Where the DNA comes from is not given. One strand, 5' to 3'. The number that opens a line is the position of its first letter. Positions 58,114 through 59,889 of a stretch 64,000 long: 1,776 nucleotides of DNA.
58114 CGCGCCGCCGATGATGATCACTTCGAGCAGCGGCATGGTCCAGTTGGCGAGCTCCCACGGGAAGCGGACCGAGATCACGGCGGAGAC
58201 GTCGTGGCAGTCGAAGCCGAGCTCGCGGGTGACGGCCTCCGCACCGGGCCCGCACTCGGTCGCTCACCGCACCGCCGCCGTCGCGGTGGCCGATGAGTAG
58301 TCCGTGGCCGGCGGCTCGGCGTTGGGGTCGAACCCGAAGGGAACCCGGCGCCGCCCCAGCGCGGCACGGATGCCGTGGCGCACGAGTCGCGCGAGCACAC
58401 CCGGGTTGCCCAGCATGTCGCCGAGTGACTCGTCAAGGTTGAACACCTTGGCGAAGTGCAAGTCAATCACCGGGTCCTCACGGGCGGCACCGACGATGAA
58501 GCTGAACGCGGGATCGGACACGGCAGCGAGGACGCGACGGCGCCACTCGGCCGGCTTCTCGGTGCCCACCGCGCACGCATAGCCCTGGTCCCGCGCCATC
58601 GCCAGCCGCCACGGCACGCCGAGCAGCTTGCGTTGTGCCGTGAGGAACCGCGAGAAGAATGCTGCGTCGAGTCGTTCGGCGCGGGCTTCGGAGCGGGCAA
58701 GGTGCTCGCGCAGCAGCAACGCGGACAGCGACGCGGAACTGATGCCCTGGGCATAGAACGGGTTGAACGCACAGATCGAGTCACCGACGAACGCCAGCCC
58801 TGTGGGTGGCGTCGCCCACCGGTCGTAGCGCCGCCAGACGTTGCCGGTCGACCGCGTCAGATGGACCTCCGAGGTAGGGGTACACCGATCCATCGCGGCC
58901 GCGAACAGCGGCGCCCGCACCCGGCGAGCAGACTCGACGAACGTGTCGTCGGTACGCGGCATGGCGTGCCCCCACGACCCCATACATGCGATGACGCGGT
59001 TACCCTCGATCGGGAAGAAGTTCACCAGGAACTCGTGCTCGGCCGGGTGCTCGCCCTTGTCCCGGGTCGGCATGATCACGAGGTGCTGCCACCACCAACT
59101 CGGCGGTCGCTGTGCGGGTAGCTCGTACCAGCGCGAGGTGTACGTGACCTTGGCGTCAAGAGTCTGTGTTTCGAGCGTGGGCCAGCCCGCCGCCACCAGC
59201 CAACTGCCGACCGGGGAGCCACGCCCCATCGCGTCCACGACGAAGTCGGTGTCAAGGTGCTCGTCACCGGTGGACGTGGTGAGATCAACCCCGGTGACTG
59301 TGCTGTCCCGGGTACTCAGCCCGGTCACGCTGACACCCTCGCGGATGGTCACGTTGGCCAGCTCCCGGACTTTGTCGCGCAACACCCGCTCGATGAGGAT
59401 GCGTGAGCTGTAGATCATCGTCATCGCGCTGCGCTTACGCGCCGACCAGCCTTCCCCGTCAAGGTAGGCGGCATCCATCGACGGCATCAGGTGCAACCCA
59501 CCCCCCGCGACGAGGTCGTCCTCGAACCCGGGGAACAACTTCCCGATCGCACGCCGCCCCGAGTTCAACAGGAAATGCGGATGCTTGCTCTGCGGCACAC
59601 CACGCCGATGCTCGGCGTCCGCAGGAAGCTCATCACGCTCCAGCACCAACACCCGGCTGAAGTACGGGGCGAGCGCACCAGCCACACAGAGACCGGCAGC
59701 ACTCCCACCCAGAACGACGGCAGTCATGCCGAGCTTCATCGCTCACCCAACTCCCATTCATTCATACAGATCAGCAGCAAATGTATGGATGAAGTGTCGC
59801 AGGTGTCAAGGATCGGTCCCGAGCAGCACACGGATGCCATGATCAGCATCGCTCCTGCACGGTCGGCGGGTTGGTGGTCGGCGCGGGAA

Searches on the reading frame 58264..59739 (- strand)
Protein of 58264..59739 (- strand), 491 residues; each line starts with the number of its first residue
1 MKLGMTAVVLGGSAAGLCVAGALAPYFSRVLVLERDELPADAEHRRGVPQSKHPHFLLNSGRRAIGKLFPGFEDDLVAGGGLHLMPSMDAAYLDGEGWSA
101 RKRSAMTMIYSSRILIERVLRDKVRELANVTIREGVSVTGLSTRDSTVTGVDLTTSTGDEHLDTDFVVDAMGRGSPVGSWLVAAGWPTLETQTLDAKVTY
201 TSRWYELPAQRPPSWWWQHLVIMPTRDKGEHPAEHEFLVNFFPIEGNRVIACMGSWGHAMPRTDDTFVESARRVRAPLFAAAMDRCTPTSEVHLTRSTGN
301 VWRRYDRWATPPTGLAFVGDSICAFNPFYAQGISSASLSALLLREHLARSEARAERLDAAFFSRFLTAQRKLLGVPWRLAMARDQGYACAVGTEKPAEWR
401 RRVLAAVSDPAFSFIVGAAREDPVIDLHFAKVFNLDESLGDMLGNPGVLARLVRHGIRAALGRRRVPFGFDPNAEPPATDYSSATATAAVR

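Call 42: search_protein_families(library=pfam, proteins=[window:58264-59739:-], max_evalue=0.00001)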
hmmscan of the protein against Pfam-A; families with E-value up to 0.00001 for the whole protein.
window:58264-59739:- (491 aa): 2 families
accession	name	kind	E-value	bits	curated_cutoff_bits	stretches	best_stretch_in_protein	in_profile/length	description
PF01494.25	FAD_binding_3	-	3.5e-06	26.9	22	0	112-359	98-333/349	FAD binding domain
PF01266.30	DAO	-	6.2e-06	26.4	27.9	0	128-335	162-337/353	FAD dependent oxidoreductase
